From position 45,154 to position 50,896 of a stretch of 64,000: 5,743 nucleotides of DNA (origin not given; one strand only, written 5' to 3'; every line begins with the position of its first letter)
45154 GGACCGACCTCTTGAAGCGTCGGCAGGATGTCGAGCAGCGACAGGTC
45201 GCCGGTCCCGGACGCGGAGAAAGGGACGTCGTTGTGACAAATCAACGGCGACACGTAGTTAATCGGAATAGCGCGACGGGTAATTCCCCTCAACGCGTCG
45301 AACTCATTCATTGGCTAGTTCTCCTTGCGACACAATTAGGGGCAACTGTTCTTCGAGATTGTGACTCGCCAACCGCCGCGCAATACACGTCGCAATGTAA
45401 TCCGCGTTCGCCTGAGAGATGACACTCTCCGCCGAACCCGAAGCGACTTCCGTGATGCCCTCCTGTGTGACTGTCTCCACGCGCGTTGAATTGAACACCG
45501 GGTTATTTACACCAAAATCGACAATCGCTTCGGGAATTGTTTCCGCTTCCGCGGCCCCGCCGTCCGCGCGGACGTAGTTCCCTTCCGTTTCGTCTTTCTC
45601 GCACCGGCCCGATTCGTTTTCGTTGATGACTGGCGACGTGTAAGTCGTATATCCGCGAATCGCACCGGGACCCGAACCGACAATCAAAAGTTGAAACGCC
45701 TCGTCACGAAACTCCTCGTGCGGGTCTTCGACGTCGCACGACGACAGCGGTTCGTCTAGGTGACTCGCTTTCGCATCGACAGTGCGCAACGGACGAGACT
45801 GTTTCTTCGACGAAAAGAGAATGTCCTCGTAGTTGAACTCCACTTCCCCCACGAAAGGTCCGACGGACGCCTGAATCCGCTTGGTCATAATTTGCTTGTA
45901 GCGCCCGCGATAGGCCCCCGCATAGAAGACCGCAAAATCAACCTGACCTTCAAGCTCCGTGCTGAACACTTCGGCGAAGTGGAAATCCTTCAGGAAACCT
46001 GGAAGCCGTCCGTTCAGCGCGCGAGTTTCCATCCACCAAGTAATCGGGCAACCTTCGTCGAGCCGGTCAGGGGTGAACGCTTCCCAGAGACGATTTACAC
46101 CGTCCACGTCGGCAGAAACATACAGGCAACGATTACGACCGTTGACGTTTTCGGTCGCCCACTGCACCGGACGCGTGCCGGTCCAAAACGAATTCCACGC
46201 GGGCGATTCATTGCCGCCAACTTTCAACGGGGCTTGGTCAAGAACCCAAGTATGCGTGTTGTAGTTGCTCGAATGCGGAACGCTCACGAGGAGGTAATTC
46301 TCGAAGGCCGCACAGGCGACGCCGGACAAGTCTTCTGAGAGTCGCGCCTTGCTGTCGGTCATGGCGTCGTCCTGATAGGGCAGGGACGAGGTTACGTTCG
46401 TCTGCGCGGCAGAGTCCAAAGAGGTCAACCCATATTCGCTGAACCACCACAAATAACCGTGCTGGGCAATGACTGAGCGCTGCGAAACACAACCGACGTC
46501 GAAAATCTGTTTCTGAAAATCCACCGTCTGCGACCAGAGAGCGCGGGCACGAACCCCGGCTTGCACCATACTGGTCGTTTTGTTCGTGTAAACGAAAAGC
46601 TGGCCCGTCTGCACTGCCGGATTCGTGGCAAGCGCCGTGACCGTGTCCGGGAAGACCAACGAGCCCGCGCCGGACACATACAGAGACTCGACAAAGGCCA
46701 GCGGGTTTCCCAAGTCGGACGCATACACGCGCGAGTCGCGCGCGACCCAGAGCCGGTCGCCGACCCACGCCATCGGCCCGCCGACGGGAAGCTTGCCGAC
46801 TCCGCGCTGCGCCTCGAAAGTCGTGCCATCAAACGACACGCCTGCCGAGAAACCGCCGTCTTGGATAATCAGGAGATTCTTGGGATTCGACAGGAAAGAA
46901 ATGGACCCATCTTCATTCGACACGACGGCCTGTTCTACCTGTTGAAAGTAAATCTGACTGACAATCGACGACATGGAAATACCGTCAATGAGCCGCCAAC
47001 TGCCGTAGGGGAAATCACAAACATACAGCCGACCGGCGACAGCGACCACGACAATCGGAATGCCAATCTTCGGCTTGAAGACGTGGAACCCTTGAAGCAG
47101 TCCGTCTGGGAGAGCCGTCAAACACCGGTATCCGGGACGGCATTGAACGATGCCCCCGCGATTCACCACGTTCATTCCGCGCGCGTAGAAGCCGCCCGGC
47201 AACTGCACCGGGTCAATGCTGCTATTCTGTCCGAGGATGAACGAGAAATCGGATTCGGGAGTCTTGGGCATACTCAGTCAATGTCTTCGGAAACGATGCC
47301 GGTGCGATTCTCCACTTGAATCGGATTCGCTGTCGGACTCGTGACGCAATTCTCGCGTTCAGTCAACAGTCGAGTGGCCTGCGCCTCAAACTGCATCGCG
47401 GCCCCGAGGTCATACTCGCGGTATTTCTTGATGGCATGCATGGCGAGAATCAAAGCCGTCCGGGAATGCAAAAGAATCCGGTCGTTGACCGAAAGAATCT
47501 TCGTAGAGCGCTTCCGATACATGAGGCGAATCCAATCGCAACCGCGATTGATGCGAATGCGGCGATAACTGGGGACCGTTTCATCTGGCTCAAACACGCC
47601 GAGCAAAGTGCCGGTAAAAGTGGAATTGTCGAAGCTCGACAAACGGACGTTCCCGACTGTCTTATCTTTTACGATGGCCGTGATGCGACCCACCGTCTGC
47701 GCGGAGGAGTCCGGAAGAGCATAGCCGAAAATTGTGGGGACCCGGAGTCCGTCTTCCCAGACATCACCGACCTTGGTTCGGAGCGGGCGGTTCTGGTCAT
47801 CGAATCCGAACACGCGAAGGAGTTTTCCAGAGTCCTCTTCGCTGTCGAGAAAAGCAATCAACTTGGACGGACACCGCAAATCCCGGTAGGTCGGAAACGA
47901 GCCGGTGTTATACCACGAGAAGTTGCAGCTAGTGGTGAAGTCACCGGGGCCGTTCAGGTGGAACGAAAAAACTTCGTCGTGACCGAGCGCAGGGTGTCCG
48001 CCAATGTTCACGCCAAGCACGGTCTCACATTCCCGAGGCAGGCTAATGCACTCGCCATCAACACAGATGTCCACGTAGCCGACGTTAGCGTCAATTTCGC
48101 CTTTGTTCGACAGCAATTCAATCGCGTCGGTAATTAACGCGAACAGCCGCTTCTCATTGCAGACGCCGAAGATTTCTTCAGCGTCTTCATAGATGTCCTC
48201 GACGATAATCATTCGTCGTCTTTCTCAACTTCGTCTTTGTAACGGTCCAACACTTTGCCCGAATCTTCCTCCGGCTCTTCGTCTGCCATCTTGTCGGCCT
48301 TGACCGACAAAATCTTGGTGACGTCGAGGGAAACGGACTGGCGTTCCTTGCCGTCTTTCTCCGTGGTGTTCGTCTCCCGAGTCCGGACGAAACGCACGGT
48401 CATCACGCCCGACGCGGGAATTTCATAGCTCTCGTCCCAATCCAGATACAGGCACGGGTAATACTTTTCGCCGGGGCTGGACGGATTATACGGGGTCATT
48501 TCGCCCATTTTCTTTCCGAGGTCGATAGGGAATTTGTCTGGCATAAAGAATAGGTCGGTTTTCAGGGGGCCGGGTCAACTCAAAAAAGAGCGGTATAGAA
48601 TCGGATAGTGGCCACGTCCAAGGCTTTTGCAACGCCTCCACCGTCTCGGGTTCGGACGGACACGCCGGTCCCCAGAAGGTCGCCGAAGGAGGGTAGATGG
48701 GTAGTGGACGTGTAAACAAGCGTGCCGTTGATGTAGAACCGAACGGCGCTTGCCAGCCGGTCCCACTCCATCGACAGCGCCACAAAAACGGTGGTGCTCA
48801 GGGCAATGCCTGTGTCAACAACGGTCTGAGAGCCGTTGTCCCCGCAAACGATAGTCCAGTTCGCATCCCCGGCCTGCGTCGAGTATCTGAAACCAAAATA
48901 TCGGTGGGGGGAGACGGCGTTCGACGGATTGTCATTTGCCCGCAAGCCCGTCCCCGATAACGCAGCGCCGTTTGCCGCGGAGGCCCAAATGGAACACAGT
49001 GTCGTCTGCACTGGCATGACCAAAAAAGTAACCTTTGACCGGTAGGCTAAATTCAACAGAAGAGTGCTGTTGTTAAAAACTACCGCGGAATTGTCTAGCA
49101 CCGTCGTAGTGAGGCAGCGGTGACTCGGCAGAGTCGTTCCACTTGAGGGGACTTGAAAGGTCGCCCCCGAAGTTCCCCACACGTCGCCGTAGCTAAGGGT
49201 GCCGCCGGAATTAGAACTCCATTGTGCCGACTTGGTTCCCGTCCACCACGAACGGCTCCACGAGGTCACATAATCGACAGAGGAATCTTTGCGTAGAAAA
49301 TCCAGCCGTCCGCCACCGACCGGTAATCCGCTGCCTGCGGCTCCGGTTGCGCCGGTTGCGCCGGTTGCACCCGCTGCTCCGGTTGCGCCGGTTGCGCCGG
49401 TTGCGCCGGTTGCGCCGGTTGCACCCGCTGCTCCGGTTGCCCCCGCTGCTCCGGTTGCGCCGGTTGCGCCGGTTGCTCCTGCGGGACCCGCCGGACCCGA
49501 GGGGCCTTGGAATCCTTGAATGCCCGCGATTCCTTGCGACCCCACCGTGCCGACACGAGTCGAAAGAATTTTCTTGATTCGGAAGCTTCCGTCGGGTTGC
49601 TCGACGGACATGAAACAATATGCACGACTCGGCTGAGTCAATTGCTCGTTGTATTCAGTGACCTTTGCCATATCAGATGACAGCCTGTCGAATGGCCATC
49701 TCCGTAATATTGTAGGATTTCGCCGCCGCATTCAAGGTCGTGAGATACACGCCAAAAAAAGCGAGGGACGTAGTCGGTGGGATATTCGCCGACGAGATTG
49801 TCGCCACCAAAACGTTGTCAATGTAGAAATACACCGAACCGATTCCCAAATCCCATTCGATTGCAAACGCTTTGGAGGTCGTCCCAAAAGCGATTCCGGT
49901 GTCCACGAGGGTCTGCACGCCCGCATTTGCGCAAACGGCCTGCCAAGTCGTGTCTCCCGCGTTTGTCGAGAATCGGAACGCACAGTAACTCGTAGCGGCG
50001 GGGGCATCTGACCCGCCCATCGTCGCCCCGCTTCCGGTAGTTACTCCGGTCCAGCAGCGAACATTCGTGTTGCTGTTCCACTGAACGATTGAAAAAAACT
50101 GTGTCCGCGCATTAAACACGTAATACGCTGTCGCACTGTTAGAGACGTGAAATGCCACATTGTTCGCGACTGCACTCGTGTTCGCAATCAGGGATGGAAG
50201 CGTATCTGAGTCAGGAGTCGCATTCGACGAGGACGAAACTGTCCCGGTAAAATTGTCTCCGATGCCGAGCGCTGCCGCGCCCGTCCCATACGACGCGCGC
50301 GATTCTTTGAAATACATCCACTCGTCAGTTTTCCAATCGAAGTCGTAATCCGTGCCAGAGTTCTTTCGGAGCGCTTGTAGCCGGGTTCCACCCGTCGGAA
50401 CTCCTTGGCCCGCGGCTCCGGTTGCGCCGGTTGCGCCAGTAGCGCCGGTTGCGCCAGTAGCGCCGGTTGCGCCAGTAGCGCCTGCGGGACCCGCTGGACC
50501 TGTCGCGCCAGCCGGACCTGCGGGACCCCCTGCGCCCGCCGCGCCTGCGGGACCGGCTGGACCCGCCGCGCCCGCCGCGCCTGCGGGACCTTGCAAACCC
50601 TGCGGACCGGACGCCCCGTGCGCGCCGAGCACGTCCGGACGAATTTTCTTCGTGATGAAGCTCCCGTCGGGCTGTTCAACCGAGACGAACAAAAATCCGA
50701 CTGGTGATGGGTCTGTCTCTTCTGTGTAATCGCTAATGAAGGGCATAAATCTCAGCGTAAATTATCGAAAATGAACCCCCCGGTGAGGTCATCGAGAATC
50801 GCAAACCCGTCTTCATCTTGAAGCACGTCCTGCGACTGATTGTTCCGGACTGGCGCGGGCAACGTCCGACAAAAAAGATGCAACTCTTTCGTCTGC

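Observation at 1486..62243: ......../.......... is strongly over-represented and strand-biased across the window, including inside genes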

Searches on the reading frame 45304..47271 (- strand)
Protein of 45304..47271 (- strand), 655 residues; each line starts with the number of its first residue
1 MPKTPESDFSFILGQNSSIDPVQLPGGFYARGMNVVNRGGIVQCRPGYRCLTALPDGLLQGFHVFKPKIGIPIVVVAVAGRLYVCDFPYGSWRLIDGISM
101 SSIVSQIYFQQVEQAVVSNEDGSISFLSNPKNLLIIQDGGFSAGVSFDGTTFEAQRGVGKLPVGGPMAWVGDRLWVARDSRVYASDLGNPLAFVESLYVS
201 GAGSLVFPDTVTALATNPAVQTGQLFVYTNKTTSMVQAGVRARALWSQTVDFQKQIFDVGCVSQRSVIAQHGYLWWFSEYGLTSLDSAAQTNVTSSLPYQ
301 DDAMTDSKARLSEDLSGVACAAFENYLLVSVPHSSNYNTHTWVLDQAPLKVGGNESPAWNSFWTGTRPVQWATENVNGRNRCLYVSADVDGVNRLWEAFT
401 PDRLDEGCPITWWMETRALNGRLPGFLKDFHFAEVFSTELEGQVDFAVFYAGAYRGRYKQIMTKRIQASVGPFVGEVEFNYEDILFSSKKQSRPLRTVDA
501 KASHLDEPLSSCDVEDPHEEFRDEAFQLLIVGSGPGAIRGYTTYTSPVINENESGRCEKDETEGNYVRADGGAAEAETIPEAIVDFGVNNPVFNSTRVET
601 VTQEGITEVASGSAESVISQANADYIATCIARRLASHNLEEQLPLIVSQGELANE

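Call 10: search_protein_families(library=phrogs, proteins=[window:45304-47271:-])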
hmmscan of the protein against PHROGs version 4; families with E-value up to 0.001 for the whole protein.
window:45304-47271:- (655 aa): 2 families
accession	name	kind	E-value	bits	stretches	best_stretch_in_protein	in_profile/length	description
phrog_511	-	head and packaging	2.4e-05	23.9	1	178-297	580-683/862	internal virion protein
phrog_3287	-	head and packaging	0.00017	21.6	0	177-294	170-285/524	virion structural protein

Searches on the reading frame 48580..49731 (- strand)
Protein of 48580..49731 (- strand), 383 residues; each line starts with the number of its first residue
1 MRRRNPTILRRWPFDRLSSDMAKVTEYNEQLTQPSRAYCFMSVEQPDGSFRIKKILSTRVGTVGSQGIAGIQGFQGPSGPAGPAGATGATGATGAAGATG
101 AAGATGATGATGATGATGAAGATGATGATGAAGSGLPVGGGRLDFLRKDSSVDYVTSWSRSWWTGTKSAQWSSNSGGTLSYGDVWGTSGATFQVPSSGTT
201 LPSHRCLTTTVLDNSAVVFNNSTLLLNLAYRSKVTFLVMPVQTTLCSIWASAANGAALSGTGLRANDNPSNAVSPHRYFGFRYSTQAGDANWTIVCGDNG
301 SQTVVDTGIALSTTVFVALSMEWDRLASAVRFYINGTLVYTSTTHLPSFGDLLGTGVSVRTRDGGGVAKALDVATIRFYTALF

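Call 10: search_protein_families(library=phrogs, proteins=[window:48580-49731:-])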
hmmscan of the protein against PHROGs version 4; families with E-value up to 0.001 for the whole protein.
window:48580-49731:- (383 aa): 23 families
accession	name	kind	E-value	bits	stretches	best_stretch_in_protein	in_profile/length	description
phrog_5073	-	tail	4e-20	73.3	1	61-141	279-359/519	tail fiber protein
phrog_366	-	tail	5.5e-17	63.3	1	58-159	306-388/474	tail fiber protein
phrog_8745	-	tail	5.6e-16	58.1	1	61-135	1404-1478/1803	tail fiber protein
phrog_6320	-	tail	2.7e-14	53.9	1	61-133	134-209/745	tail fiber protein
phrog_30509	-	tail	2e-13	51.1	1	46-138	13-107/254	collagen like minor tail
phrog_819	-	tail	1.4e-12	47.6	1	60-139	501-580/1024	tail protein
phrog_29268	-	unknown function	5e-12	45.8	1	60-139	456-535/653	-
phrog_28263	-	tail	4.4e-11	41.8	1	57-143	591-680/1400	tail fiber protein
phrog_1806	-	tail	3.6e-09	37.3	1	59-134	137-216/276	collagen like minor tail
phrog_1658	-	unknown function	6.6e-09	36.8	1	66-135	42-114/239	-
phrog_17587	-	tail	7e-09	35.7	1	65-133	349-417/641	tail fiber protein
phrog_3420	-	unknown function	4e-08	32.3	1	60-135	303-377/929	-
phrog_26246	-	tail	1.1e-07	32.4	1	58-138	92-173/329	tail protein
phrog_26654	-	unknown function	1.8e-07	31.9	1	61-140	70-149/360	-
phrog_33894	-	unknown function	2e-07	31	1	62-217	413-572/727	-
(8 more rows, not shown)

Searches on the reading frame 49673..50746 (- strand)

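Call 10: search_protein_families(library=phrogs, proteins=[window:49673-50746:-])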
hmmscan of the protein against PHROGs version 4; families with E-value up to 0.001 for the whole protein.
window:49673-50746:- (357 aa): 20 families
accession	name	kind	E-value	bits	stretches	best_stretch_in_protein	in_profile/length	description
phrog_5073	-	tail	4.8e-22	79.7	1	41-243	276-451/519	tail fiber protein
phrog_8745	-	tail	1.3e-17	63.5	1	41-122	1404-1485/1803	tail fiber protein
phrog_366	-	tail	1.6e-17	65.1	1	38-155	309-388/474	tail fiber protein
phrog_819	-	tail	4.7e-13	49.2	1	40-121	501-609/1024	tail protein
phrog_6320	-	tail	7.8e-13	49.1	1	41-115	134-211/745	tail fiber protein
phrog_17587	-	tail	6.3e-09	35.8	1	13-152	325-466/641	tail fiber protein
phrog_28263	-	tail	1.1e-08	33.9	1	41-123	628-710/1400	tail fiber protein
phrog_29268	-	unknown function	3.9e-08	32.9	1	40-119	453-535/653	-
phrog_30509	-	tail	1.7e-07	31.7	1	13-116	11-117/254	collagen like minor tail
phrog_38806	-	unknown function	2.3e-07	31.5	1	33-117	59-141/285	-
phrog_34255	-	unknown function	1.4e-06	27.4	1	39-113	370-446/1044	-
phrog_3420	-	unknown function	4.5e-06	25.5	1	41-121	243-324/929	-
phrog_1806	-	tail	1e-05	26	1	44-114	109-231/276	collagen like minor tail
phrog_1658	-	unknown function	1.1e-05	26.3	1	48-148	41-143/239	-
phrog_32123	-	unknown function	1.1e-05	25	1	40-102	247-309/532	-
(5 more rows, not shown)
